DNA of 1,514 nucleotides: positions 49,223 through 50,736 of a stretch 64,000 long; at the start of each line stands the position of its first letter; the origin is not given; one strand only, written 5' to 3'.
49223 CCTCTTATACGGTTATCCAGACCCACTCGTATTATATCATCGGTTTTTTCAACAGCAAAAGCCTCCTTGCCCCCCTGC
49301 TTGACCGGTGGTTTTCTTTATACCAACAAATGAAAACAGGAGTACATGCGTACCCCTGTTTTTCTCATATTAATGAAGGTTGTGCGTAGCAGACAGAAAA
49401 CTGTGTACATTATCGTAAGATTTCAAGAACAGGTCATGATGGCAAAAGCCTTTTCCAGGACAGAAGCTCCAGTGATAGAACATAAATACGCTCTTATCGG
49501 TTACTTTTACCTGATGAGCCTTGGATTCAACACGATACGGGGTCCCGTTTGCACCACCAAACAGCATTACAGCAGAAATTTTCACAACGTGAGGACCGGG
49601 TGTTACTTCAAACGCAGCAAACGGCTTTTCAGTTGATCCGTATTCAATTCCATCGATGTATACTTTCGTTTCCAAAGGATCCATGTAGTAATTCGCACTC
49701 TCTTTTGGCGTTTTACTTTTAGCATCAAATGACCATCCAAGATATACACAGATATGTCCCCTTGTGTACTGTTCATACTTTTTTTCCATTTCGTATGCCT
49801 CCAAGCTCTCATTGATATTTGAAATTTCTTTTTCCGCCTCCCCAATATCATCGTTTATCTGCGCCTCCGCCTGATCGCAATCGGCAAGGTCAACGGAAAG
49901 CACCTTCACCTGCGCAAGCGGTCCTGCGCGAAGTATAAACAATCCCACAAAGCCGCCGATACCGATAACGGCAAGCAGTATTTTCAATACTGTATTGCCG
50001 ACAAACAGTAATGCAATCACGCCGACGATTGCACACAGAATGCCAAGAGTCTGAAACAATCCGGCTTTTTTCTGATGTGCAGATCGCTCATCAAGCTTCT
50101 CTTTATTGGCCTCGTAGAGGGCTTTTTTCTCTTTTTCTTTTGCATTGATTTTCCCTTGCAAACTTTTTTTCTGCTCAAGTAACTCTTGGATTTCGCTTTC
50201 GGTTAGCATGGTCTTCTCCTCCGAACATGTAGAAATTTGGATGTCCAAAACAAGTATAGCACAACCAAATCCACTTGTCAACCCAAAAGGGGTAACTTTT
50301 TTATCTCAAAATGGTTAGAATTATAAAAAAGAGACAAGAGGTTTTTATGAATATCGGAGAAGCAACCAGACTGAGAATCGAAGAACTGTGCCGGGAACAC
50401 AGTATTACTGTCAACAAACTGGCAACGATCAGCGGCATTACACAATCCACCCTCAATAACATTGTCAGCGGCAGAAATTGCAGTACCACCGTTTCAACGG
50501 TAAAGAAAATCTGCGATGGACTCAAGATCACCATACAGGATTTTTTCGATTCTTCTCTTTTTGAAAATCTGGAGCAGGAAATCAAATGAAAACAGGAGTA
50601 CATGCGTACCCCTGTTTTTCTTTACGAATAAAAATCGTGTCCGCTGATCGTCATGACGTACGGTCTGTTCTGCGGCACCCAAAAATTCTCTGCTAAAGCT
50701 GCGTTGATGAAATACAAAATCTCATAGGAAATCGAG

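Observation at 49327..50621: Low-GC two-gene cassette (XRE HTH plus coiled-coil/PEGA-like membrane protein) bounded by perfect 39-bp direct repeats that are themselves terminator hairpins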

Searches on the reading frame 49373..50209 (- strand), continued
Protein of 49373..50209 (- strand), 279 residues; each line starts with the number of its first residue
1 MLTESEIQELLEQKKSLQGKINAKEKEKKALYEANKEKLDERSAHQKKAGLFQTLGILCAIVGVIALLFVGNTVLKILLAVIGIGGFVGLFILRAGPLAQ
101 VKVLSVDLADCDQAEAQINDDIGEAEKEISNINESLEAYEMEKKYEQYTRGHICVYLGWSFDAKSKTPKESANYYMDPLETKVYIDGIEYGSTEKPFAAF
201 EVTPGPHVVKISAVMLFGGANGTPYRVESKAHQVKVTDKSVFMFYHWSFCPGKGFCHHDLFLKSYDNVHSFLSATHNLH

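Call 56: fold_search(model_id=the predicted structure, library=viral)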
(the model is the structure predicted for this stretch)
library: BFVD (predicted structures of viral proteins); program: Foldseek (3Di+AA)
matches with E <= 10: 875; with E <= 0.001: 1
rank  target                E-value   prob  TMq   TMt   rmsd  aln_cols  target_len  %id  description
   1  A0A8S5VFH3            3.1e-04  1.00  0.21  0.26   9.5       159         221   15  Uncharacterized protein [Siphoviridae sp. ct1da40]
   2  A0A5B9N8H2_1          1.8e-03  0.98  0.24  0.07  25.0       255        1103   10  (no name in the UniProt tables at hand)
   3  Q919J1                3.9e-03  0.99  0.20  0.07  12.3       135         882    9  CUN085 putative occlusion body protein [Culex nigripalpus nucleopolyhedrovirus (isolate Florida/1997)]
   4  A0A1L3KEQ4            5.2e-03  0.84  0.21  0.10  29.2       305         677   12  (no name in the UniProt tables at hand)
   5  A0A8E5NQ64            1.2e-02  0.69  0.21  0.07  19.4       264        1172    7  (no name in the UniProt tables at hand)
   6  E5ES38                1.9e-02  0.54  0.19  0.16  20.5       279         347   11  (no name in the UniProt tables at hand)
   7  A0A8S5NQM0            2.1e-02  0.99  0.23  0.22  12.8       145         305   13  Uncharacterized protein [Myoviridae sp. ctagO6]
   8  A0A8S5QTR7            2.3e-02  0.66  0.17  0.12  23.0       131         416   10  receptor protein-tyrosine kinase [Siphoviridae sp. ct5co22]
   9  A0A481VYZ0            2.3e-02  0.54  0.18  0.06  19.6       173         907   15  (no name in the UniProt tables at hand)
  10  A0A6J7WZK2            2.4e-02  0.90  0.20  0.35   9.4       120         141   12  Uncharacterized protein (Fragment) [uncultured Caudovirales phage]
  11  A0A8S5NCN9            2.9e-02  0.33  0.18  0.08  19.0       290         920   12  SH3 domain protein [Caudovirales sp. ctSxd6]
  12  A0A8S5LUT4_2          2.9e-02  0.20  0.14  0.06  52.1       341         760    6  Tail protein [Siphoviridae sp. ctMsr1]
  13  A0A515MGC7            3.2e-02  0.51  0.18  0.04  19.9       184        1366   13  (no name in the UniProt tables at hand)
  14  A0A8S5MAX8            4.0e-02  0.85  0.20  0.07  14.5       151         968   15  Minor tail protein [Myoviridae sp. ctRPH1]
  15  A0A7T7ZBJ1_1          4.2e-02  0.13  0.15  0.06  58.2       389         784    8  (no name in the UniProt tables at hand)
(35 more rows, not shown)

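Call 87: search_protein_families(library=ncbifam, proteins=[window:49373-50209:-, P0010, P0016, P0053], max_evalue=0.01)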
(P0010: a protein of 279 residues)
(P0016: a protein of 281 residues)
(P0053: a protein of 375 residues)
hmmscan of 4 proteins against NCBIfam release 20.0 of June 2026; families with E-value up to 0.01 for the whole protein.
window:49373-50209:- (279 aa): 2 families
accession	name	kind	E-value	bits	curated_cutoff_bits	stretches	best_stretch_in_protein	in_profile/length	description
NF052597.1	FILTED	domain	0.00075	19.8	40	1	25-76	27-76/110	FILTED domain-containing surface protein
TIGR04211.1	SH3_and_anchor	equivalog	0.0029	17.2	65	0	98-159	117-178/198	TIGR04211 family SH3 domain-containing protein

P0010 (279 aa): 2 families
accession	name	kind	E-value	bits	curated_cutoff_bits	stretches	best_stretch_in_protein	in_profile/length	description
NF045846.1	MSC0882_dom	subfamily_domain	0.0016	17.6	60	1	47-129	4-96/244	MSC_0882 family membrane protein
NF046000.1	MAG1210_fam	subfamily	0.0035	16.1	275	1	28-139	37-155/550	MAG1210 family protein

P0016 (281 aa): 2 families
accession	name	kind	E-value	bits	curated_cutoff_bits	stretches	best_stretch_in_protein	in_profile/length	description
NF046000.1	MAG1210_fam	subfamily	0.00013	20.8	275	1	12-134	21-147/550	MAG1210 family protein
NF002572.0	PRK02224.1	equivalog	0.0022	16.4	1087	1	4-151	315-414/888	DNA double-strand break repair ATPase Rad50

P0053 (375 aa): 0 families

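Call 89: search_dna_similar(query=window:49373-50209:-, collection=phages, mode=protein, max_evalue=0.001)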
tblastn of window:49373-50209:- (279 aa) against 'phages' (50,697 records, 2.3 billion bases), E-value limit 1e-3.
No match.

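Call 90: search_dna_similar(query=window:49373-50209:-, collection=plasmids, mode=protein, max_evalue=0.001)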
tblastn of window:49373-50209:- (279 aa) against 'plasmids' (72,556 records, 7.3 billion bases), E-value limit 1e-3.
No match.

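Call 91: find_related_loci(query=A1, collection=viral_contigs, flank=5000)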
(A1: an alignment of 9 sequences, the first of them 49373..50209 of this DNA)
Query A1 (279 aa) in viral_contigs; peptide patterns used: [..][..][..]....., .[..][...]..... (x = any residue, [..] = any of these).
79 stretches matched a pattern, but none encodes a relative of the query by tblastn (E <= 1e-3).

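Call 92: find_related_loci(query=A1, collection=metagenome_contigs, flank=5000)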
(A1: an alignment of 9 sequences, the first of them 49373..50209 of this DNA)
Query A1 (279 aa) in metagenome_contigs; peptide patterns used: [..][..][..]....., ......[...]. (x = any residue, [..] = any of these).
531 stretches matched a pattern, but none encodes a relative of the query by tblastn (E <= 1e-3).

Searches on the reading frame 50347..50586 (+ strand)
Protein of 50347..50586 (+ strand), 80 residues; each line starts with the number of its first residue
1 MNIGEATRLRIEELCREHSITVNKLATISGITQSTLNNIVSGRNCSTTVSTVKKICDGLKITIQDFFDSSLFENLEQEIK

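Call 7: search_protein_families(library=pfam, proteins=[window:50347-50586:+], max_evalue=0.1)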
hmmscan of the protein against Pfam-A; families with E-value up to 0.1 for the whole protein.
window:50347-50586:+ (80 aa): 5 families
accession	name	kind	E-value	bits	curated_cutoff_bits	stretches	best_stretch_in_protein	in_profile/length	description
PF13443.12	HTH_26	-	2e-11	44.4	22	1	10-68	1-59/63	Cro/C1-type HTH DNA-binding domain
PF01381.28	HTH_3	-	3e-07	30.8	23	1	11-66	1-55/55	Helix-turn-helix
PF12844.13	HTH_19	-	0.00014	22.1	30.2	1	10-67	3-59/64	Helix-turn-helix domain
PF13560.12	HTH_31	-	0.00097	19.8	27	1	11-60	6-55/64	Helix-turn-helix domain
PF13412.12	HTH_24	-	0.061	13.3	21.9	0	12-40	10-38/48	Winged helix-turn-helix DNA-binding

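Call 8: search_protein_families(library=padloc, proteins=[window:50347-50586:+], max_evalue=1)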
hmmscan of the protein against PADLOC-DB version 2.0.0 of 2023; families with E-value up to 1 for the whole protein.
window:50347-50586:+ (80 aa): 6 families
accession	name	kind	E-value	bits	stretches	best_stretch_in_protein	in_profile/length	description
PDLC02926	HTH_VI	-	9.7e-06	23.8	1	16-67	11-61/92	-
PDLC04775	PDC-M69A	-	1.4e-05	23.6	1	10-68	11-68/113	-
PDLC03946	RmrA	-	0.00031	17.6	1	16-78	12-72/357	-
PDLC03949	RmrA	-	0.011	12.6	1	17-78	13-72/363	-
PDLC01720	Csa3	-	0.032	12.8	1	3-36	22-62/118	Csa3_1_CAS-I-II-III-IV-V-VI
PDLC04142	capH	-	0.033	13.3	1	3-68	3-67/103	capH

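Call 9: search_protein_families(library=phrogs, proteins=[window:50347-50586:+], max_evalue=0.1)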
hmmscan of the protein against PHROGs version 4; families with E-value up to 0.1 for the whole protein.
window:50347-50586:+ (80 aa): 33 families (the best 25 are shown)
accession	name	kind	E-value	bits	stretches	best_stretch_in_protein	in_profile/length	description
phrog_3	-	transcription regulation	3.2e-09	38.1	1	6-74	88-153/430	transcriptional repressor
phrog_8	-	transcription regulation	5.3e-09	37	1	1-63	75-132/346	transcriptional regulator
phrog_2967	-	transcription regulation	1.2e-06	29.3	1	5-68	9-71/225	transcriptional regulator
phrog_2439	-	transcription regulation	1.5e-05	25.1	1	9-74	10-73/367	transcriptional regulator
phrog_1373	-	transcription regulation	2.1e-05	25.6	1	11-64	68-120/166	transcriptional regulator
phrog_9425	-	transcription regulation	2.1e-05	25.2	1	21-60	22-61/72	transcriptional repressor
phrog_4779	-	transcription regulation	3e-05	25.4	1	9-52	5-49/98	transcriptional regulator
phrog_4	-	transcription regulation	4.9e-05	23.5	1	10-69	140-194/400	transcriptional repressor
phrog_3557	-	transcription regulation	0.00031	21.9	1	10-61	17-66/142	transcriptional regulator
phrog_32768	-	unknown function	0.00031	20.6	1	16-67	19-70/446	-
phrog_5823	-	transcription regulation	0.00083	19.6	1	9-68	9-68/404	transcriptional regulator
phrog_4583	-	transcription regulation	0.0011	20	1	10-72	14-75/81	transcriptional repressor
phrog_8522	-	DNA, RNA and nucleotide metabolism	0.0012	20.3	1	15-64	16-64/71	HTH DNA binding protein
phrog_147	-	transcription regulation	0.0017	19.7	1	8-56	6-54/100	transcriptional regulator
phrog_7241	-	transcription regulation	0.0017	19.4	1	18-65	73-119/122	transcriptional regulator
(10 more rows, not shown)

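Call 11: find_encoding_contigs(protein=window:50347-50586:+, flank=6000, max_places=10)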
Protein window:50347-50586:+ (80 aa): 6 contigs read that carry it; 5 places shown.
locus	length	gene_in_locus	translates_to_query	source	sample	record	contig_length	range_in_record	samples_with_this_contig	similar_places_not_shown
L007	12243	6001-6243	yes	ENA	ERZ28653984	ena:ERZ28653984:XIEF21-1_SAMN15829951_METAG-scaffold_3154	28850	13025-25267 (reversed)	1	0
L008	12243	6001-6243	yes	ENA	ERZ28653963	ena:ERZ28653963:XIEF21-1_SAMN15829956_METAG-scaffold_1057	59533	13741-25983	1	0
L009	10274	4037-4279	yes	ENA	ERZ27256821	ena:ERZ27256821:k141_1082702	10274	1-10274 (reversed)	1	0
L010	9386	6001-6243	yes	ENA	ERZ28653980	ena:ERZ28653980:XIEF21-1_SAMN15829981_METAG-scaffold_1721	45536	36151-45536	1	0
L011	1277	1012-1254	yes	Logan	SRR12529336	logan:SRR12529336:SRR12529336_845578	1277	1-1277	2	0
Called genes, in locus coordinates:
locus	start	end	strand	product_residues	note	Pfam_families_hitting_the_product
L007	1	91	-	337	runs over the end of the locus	PF00575:S1, PF23459:S1_RRP5 (faint)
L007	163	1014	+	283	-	PF02588:YitT_membrane, PF10035:DUF2179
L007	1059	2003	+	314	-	PF01544:CorA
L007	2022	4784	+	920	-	PF00690:Cation_ATPase_N, PF00122:E1-E2_ATPase, PF00702:Hydrolase, PF13246:Cation_ATPase, PF08282:Hydrolase_3 (faint), PF00689:Cation_ATPase_C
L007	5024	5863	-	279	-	-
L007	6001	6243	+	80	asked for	PF13443:HTH_26, PF01381:HTH_3 (weak)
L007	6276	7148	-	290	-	PF07833:Cu_amine_oxidN1, PF07486:Hydrolase_2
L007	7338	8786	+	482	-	-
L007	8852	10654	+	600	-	PF00144:Beta-lactamase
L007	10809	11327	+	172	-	PF04542:Sigma70_r2, PF04545:Sigma70_r4, PF08281:Sigma70_r4_2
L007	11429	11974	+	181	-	-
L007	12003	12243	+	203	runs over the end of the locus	-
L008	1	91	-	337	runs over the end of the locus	PF00575:S1, PF23459:S1_RRP5 (faint)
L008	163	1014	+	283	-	PF02588:YitT_membrane, PF10035:DUF2179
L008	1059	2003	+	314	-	PF01544:CorA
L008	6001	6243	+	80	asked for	PF13443:HTH_26, PF01381:HTH_3 (weak)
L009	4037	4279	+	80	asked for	PF13443:HTH_26, PF01381:HTH_3 (weak)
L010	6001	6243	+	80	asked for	PF13443:HTH_26, PF01381:HTH_3 (weak)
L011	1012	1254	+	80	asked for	PF13443:HTH_26, PF01381:HTH_3 (weak)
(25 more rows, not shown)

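Call 87: search_protein_families(library=ncbifam, proteins=[window:50347-50586:+], max_evalue=0.01)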
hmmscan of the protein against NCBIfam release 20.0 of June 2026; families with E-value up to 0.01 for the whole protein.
window:50347-50586:+ (80 aa): 5 families
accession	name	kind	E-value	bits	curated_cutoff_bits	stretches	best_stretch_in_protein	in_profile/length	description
NF046032.1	TransRegSlrRBacil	equivalog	2e-06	27.9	250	1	16-70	11-65/149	HTH-type transcriptional regulator SlrR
NF007408.0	PRK09943.1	equivalog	0.00022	20.9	211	1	7-69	8-69/185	HTH-type transcriptional regulator PuuR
NF033788.1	HTH_metalloreg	subfamily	0.00049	19.9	55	1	3-36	8-42/77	metalloregulator ArsR/SmtB family transcription factor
TIGR02607.1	antidote_HigA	equivalog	0.0034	17.2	47.7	1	12-47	13-48/81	HigA family addiction module antitoxin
NF007271.0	PRK09726.1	equivalog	0.0084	16.1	79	1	16-63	22-68/88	type II toxin-antitoxin system antitoxin HipB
